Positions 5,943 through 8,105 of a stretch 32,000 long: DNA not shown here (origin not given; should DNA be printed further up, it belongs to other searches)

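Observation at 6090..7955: Two-domain fluorothreonine transaldolase; its class II aldolase-like domain is the only aldolase fold in the window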

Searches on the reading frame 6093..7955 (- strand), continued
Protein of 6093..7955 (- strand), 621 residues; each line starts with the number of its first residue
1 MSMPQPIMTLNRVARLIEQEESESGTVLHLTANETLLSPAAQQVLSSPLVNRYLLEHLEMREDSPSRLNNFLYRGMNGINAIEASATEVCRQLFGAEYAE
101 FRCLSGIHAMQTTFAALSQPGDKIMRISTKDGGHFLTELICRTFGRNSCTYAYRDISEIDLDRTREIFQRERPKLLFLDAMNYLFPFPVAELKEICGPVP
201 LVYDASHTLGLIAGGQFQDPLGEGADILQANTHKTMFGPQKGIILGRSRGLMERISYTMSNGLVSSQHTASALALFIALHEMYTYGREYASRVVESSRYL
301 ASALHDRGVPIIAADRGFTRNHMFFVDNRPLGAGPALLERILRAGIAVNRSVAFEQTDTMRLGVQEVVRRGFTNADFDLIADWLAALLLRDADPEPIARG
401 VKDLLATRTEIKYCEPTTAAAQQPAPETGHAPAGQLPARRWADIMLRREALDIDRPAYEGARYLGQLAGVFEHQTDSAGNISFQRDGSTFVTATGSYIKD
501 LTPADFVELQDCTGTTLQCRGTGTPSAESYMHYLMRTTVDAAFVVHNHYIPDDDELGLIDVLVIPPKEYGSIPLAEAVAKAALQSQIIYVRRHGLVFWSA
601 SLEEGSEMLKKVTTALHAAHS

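Call 98: search_dna_similar(query=window:6093-7955:-, collection=plasmids, mode=protein, max_evalue=1e-30, max_rows=10)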
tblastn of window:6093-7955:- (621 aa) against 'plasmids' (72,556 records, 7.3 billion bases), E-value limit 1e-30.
Records with a match: 28; places in all: 28; records where one place covers at least 80% of the query: 2.
Best place of each record, by identity: 60-80% 2; <60% 26.
By first word of the organism name: Mesorhizobium 7; Streptomyces 6; Ruegeria 3; Streptantibioticus 2; Rhizobium 2; Bacillus 2; Shinella 1; Agrobacterium 1; Ponticoccus 1; Celeribacter 1; and 2 more.
By predicted mobility (MOB-suite, as given by PLSDB): non-mobilizable 21; mobilizable 4; conjugative 3.
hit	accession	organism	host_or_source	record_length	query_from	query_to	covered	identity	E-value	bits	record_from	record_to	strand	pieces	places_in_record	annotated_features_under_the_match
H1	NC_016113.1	Streptantibioticus cattleyicolor NRRL 8057 = DSM 46488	-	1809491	8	612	97%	60.0%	0e+0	701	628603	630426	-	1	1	none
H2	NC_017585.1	Streptantibioticus cattleyicolor NRRL 8057 = DSM 46488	-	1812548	8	612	97%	60.0%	0e+0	701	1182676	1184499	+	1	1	none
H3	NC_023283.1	Streptomyces sp. FR1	-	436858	28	372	56%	33.8%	4e-36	153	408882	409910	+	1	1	serine hydroxymethyltransferase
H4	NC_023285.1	Streptomyces sp. F8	-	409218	28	372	56%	33.6%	8e-35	149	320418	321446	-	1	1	serine hydroxymethyltransferase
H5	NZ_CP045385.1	Ruegeria sp. THAF33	pure culture,Surface of a polyethylene ...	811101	13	372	58%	31.7%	2e-31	138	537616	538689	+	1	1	glyA: serine hydroxymethyltransferase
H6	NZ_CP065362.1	Ruegeria sp. SCSIO 43209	Galaxea fascicularis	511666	13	372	58%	31.7%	9e-31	136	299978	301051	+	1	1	glyA: serine hydroxymethyltransferase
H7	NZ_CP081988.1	Shinella oryzae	cell culture,rhizosphere soil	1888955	13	372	58%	31.4%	8e-31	136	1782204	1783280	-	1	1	none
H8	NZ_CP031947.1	Ruegeria sp. AD91A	-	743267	13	372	58%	31.2%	1e-31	139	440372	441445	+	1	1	glyA: serine hydroxymethyltransferase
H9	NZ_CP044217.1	Mesorhizobium terrae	soil,soil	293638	2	372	60%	30.2%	4e-32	140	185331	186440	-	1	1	glyA: serine hydroxymethyltransferase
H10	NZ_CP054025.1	Rhizobium indicum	Pisum sativum l. (pea),Pure culture,Pea ...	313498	13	372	58%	31.1%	8e-32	139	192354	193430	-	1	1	glyA: serine hydroxymethyltransferase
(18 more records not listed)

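Call 99: get_annotated_region(hit=H2, flank=12000)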
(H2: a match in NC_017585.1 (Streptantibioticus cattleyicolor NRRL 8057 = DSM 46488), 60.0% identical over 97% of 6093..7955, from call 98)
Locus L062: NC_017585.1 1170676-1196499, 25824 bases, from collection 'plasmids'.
description: Streptantibioticus cattleyicolor NRRL 8057 = DSM 46488 plasmid pSCATT, complete sequence
organism: Streptantibioticus cattleyicolor NRRL 8057 = DSM 46488 (NCBI taxid 1003195)
taxonomy: Bacteria; Actinomycetota; Actinomycetes; Kitasatosporales; Streptomycetaceae; Streptantibioticus; Streptantibioticus cattleyicolor; Streptantibioticus cattleyicolor NRRL 8057 = DSM 46488
host: -; source: -; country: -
typing (MOB-suite, as given by PLSDB): mobilizable; relaxase MOBP
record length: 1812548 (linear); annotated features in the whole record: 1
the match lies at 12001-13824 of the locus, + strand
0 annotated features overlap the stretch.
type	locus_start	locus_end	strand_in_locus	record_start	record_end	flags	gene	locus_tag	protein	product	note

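Call 101: find_homologous_proteins(query=P0038, max_evalue=1e-100)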
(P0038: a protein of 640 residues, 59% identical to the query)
Query P0038 (640 aa): 96 proteins with E <= 1e-100 among 8000 candidates.
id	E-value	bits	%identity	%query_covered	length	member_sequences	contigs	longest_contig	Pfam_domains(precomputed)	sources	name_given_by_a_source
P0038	0.0e+0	1427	100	100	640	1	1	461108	PF00464.26,PF00596.28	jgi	jgi:fluorothreonine transaldolase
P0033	0.0e+0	1228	87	100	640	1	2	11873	PF00464.26,PF00596.28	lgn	-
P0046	0.0e+0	1130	82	98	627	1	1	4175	PF00464.26,PF00596.28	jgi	jgi:fluorothreonine transaldolase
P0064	1.5e-286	970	72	96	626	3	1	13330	PF00464.26,PF00596.28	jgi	jgi:fluorothreonine transaldolase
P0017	4.1e-239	813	59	94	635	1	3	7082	PF00464.26,PF00596.28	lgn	-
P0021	8.1e-237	805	58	97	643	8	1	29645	PF00464.26,PF00596.28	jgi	-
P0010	1.0e-236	805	61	94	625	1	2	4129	PF00464.26,PF00596.28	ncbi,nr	ncbi:MAG: fluorothreonine transaldolase [Gemmatimonadaceae bacterium]|nr:fluorothreonine transaldola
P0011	9.3e-236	802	60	95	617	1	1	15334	PF00464.26,PF00596.28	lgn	-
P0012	2.2e-234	797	60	95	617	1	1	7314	PF00464.26,PF00596.28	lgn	-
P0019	3.5e-234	797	58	94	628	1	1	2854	PF00464.26,PF00596.28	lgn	-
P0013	3.5e-234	797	60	94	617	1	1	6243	PF00464.26,PF00596.28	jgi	jgi:fluorothreonine transaldolase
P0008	2.4e-233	794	60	94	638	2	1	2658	PF00464.26,PF00596.28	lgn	-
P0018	1.2e-232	792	59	94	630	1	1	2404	PF00464.26,PF00596.28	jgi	jgi:fluorothreonine transaldolase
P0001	2.6e-232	791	59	95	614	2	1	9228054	PF00464.26,PF00596.28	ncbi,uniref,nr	ncbi:fluorothreonine transaldolase [Actinoplanes sp. N902-109]|uniref:fluorothreonine transaldolase 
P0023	3.2e-232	790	60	95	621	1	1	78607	PF00464.26,PF00596.28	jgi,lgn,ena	-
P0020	5.0e-232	790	59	96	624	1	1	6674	PF00464.26,PF00596.28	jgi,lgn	jgi:fluorothreonine transaldolase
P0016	2.1e-231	788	58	94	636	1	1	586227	PF00464.26,PF00596.28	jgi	jgi:fluorothreonine transaldolase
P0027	8.7e-231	786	59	95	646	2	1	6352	PF00464.26,PF00596.28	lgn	-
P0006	9.4e-230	782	57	97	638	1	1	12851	PF00464.26,PF00596.28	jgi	jgi:fluorothreonine transaldolase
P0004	1.5e-229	781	59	94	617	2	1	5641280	PF00464.26,PF00596.28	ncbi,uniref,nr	ncbi:fluorothreonine transaldolase [Micromonospora tarapacensis]|uniref:fluorothreonine transaldolas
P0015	2.7e-229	781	58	95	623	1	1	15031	PF00464.26,PF00596.28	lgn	-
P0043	7.7e-229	779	59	96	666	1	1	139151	PF00464.26,PF00596.28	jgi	jgi:fluorothreonine transaldolase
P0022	3.1e-228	777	58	95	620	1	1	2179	PF00464.26,PF00596.28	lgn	-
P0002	1.3e-227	775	59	94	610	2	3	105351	PF00464.26,PF00596.28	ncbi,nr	ncbi:fluorothreonine transaldolase [Paractinoplanes deccanensis]|nr:fluorothreonine transaldolase [A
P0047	1.3e-227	775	58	96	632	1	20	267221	PF00464.26,PF00596.28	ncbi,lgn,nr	ncbi:hypothetical protein GCM10010116_13330 [Microbispora rosea subsp. aerata]|nr:fluorothreonine tr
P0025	4.4e-227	773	58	94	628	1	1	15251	PF00464.26,PF00596.28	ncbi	-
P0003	1.1e-226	772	58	94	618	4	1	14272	PF00464.26,PF00596.28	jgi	jgi:fluorothreonine transaldolase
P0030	1.3e-226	772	59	96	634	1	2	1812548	PF00464.26,PF00596.28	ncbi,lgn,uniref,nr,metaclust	ncbi:fluorothreonine transaldolase [Streptantibioticus cattleyicolor]|uniref:Fluorothreonine transal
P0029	5.9e-226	770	58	95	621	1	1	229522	PF00464.26,PF00596.28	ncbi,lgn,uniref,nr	ncbi:fluorothreonine transaldolase [Actinopolyspora mzabensis]|uniref:Fluorothreonine transaldolase 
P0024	6.6e-226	769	58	95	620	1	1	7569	PF00464.26,PF00596.28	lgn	-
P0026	1.5e-225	768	57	95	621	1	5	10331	PF00464.26,PF00596.28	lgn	-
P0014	4.3e-224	763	57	94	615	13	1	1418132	PF00464.26,PF00596.28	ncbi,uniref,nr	ncbi:fluorothreonine transaldolase [Nocardia brasiliensis]|uniref:fluorothreonine transaldolase n=1 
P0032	5.9e-224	763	58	96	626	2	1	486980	PF00464.26,PF00596.28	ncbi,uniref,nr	ncbi:fluorothreonine transaldolase [Streptomyces sp. SAJ15]|uniref:fluorothreonine transaldolase n=1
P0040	2.2e-223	761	58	93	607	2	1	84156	PF00464.26,PF00596.28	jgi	jgi:fluorothreonine transaldolase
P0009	1.8e-222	758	56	96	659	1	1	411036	PF00464.26,PF00596.28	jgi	jgi:fluorothreonine transaldolase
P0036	2.1e-222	758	58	95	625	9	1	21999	PF00464.26,PF00596.28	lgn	-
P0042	1.3e-220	752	58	92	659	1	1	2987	PF00464.26,PF00596.28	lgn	-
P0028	5.5e-220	750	57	95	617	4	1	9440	PF00464.26,PF00596.28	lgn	-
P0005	1.1e-218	746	56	96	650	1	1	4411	PF00464.26,PF00596.28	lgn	-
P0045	3.7e-218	744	57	95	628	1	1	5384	PF00464.26,PF00596.28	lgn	-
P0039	6.1e-218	743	56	96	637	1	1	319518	PF00464.26,PF00596.28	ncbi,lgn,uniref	ncbi:fluorothreonine transaldolase [Streptomyces xinghaiensis]|uniref:fluorothreonine transaldolase 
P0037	7.8e-217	739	57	94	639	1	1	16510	PF00464.26,PF00596.28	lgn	-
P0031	4.3e-215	734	56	95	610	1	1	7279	PF00464.26,PF00596.28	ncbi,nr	ncbi:MAG: fluorothreonine transaldolase [Actinobacteria bacterium]|nr:fluorothreonine transaldolase 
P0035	4.2e-213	727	56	95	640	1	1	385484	PF00464.26,PF00596.28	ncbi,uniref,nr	ncbi:fluorothreonine transaldolase [Streptomyces iconiensis]|uniref:Fluorothreonine transaldolase n=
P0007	7.8e-213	726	54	97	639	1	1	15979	PF00464.26,PF00596.28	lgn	-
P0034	1.8e-212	725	55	95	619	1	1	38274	PF00464.26,PF00596.28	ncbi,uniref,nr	ncbi:fluorothreonine transaldolase [Amycolatopsis sp. H20-H5]|uniref:fluorothreonine transaldolase n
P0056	1.5e-211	722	55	94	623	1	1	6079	PF00464.26,PF00596.28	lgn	-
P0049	1.5e-210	719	55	94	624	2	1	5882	PF00464.26,PF00596.28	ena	-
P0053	2.0e-210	718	56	96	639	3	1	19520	PF00464.26,PF00596.28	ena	-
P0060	4.0e-210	717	56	96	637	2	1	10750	PF00464.26,PF00596.28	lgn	-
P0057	2.8e-209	715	55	94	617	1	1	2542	PF00464.26,PF00596.28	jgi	jgi:fluorothreonine transaldolase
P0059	3.4e-209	714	53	96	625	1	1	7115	PF00464.26,PF00596.28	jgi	jgi:fluorothreonine transaldolase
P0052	9.4e-208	709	53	96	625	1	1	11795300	PF00464.26,PF00596.28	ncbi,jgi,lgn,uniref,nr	ncbi:fluorothreonine transaldolase [Actinoallomurus sp. NBC_01490]|jgi:fluorothreonine transaldolase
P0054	2.4e-207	708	54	95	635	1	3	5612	PF00464.26,PF00596.28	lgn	-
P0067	5.1e-206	704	54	94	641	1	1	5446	PF00464.26,PF00596.28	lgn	-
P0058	2.4e-205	702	54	95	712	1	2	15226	PF00464.26,PF00596.28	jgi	jgi:fluorothreonine transaldolase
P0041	4.1e-203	694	58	88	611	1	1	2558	PF00464.26,PF00596.28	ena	-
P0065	2.0e-197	675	51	95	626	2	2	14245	PF00464.26,PF00596.28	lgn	-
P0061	1.3e-196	673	52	97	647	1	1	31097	PF00464.26,PF00596.28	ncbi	ncbi:MAG: fluorothreonine transaldolase [Candidatus Micrarchaeota archaeon]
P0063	3.1e-196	671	50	95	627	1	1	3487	PF00464.26,PF00596.28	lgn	-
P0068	2.1e-193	662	50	94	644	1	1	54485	PF00464.26,PF00596.28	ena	-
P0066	2.0e-191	656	54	93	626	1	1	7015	PF00464.26,PF00596.28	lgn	-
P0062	1.1e-186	640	51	94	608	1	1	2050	PF00464.26,PF00596.28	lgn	-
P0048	5.9e-185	634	48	95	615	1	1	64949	PF00464.26,PF00596.28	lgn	-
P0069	1.2e-184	633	48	94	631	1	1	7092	PF00464.26,PF00596.28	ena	-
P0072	2.0e-182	626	49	94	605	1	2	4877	PF00464.26,PF00596.28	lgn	-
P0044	2.4e-182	626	48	96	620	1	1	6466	PF00464.26,PF00596.28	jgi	jgi:fluorothreonine transaldolase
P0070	3.1e-182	625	50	94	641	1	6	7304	PF00464.26,PF00596.28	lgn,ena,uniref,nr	uniref:Fluorothreonine transaldolase n=1 Tax=Candidatus Kentrum sp. DK TaxID=2126562 RepID=A0A450T1A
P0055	2.7e-181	622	48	95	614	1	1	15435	PF00464.26,PF00596.28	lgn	-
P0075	6.7e-180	617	49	94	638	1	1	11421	PF00464.26,PF00596.28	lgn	-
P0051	1.1e-179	617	48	94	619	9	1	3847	PF00464.26,PF00596.28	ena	-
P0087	1.2e-179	617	47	94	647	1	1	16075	PF00464.26,PF00596.28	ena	-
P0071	2.8e-178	612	47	94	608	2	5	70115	PF00464.26,PF00596.28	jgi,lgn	-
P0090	1.8e-177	609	50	95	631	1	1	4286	PF00464.26,PF00596.28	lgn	-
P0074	2.7e-177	609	49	95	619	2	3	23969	PF00464.26,PF00596.28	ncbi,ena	-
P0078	9.2e-175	600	49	95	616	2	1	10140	PF00464.26,PF00596.28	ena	-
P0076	1.4e-174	600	48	95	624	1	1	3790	PF00464.26,PF00596.28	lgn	-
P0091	8.9e-174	597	49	94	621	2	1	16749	PF00464.26,PF00596.28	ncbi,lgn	-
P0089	9.6e-174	597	50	94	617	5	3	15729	PF00464.26,PF00596.28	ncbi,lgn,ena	-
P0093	2.7e-173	596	49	94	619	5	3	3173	PF00464.26,PF00596.28,PF00155.28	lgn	-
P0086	7.7e-173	594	49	94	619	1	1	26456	PF00464.26,PF00596.28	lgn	-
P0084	5.1e-172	591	49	96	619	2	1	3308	PF00464.26,PF00596.28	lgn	-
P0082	3.7e-170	585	48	95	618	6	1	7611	PF00464.26,PF00596.28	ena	-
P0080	5.5e-170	585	46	95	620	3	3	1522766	PF00464.26,PF00596.28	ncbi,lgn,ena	-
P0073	5.6e-170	585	48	95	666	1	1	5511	PF00464.26,PF00596.28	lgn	-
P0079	1.1e-169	584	45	95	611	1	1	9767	PF00464.26,PF00596.28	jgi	-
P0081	1.7e-169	583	48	96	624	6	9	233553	PF00464.26,PF00596.28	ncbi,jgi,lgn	jgi:fluorothreonine transaldolase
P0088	1.9e-169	583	48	95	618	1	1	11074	PF00464.26,PF00596.28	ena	-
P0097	4.4e-168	578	54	77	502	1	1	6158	PF00464.26,PF00596.28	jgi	jgi:fluorothreonine transaldolase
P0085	6.1e-166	571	46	93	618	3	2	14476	PF00464.26,PF00596.28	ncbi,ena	-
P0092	1.8e-165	570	48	94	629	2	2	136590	PF00464.26,PF00596.28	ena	-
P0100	1.3e-150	521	46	85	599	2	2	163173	PF00464.26,PF00596.28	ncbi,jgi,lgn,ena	-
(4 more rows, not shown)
